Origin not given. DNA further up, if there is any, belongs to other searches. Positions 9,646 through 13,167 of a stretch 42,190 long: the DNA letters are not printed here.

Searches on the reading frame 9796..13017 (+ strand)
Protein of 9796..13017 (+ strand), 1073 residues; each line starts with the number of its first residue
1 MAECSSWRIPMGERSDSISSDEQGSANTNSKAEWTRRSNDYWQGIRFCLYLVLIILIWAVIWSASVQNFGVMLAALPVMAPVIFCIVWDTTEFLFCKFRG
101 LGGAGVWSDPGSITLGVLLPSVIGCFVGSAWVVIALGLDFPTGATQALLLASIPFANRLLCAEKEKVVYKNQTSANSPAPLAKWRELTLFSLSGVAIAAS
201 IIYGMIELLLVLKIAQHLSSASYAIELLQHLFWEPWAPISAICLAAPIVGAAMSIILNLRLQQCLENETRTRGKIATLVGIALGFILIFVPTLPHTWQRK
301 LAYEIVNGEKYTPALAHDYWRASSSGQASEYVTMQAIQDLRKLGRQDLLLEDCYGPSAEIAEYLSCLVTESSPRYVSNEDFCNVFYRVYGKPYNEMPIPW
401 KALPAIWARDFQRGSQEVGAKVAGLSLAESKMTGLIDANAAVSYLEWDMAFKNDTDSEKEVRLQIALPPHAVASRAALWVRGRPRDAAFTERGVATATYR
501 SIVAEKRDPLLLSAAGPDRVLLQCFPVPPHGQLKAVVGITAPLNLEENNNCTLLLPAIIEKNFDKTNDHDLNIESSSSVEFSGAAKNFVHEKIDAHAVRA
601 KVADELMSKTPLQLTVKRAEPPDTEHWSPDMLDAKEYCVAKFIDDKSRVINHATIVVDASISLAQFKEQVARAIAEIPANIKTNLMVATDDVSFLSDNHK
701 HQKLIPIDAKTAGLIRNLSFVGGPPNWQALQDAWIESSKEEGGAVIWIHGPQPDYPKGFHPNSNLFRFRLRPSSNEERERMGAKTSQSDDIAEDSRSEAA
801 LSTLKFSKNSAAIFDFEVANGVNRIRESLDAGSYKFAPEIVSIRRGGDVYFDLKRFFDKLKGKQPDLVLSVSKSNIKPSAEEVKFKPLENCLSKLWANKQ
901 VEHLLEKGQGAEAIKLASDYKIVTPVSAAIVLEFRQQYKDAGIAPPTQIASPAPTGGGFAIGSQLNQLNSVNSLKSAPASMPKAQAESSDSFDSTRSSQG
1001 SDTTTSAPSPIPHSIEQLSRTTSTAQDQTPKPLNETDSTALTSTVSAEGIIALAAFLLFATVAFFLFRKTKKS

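Call 74: search_protein_families(library=pfam, proteins=[window:9796-13017:+], max_evalue=0.00001)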
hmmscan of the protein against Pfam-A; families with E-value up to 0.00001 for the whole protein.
window:9796-13017:+ (1073 aa): 1 family
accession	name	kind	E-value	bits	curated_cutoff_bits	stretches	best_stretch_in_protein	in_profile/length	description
PF08487.16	VIT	-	7.4e-08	33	26.5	1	444-534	16-106/111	Vault protein inter-alpha-trypsin domain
